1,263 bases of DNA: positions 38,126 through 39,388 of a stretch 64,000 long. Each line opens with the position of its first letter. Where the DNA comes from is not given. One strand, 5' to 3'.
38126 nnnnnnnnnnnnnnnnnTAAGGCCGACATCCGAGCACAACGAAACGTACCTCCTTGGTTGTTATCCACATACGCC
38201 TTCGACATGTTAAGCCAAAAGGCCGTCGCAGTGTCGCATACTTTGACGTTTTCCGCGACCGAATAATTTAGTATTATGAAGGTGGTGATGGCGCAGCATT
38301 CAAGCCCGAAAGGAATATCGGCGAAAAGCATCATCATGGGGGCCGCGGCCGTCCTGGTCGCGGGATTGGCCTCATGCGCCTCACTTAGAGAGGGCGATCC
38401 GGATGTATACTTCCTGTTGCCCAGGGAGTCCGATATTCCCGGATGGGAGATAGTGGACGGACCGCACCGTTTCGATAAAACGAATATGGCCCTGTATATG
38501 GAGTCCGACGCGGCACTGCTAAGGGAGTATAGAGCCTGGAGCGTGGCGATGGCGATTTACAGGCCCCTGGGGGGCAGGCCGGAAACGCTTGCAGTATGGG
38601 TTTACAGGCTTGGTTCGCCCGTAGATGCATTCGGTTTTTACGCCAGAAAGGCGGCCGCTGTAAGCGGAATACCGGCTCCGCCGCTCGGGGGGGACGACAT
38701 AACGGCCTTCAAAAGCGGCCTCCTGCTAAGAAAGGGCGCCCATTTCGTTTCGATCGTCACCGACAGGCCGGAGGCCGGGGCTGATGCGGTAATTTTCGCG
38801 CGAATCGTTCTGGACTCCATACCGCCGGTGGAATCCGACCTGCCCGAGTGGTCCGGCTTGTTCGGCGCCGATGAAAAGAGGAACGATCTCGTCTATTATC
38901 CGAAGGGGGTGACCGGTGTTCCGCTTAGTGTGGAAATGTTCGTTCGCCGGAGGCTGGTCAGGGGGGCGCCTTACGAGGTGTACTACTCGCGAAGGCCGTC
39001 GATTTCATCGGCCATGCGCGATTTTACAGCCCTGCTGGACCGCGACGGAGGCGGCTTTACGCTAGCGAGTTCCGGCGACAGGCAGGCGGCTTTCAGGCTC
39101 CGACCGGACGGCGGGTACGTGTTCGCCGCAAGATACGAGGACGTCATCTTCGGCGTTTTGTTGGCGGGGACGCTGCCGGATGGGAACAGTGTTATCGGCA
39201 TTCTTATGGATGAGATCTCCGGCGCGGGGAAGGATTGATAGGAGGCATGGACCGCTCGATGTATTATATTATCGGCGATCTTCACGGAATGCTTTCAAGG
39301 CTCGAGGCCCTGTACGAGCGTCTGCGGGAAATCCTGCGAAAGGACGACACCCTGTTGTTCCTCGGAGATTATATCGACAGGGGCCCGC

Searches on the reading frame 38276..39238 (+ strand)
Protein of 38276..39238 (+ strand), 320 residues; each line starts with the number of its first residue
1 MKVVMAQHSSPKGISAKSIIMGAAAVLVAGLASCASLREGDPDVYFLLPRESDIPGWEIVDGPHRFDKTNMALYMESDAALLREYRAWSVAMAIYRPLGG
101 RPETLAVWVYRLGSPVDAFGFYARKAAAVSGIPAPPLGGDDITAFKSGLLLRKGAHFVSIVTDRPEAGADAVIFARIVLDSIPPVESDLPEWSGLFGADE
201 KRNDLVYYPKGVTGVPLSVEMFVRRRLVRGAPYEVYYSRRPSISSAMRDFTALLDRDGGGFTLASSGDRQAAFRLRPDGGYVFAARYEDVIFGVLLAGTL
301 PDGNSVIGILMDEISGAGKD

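Call 3: search_protein_families(library=pfam, proteins=[window:38276-39238:+], max_evalue=0.01)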
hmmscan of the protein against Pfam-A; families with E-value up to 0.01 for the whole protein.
window:38276-39238:+ (320 aa): 1 family
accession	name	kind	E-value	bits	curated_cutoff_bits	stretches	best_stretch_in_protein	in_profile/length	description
PF20244.3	DUF6599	-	1.5e-08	34.9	27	1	55-196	2-141/186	Family of unknown function (DUF6599)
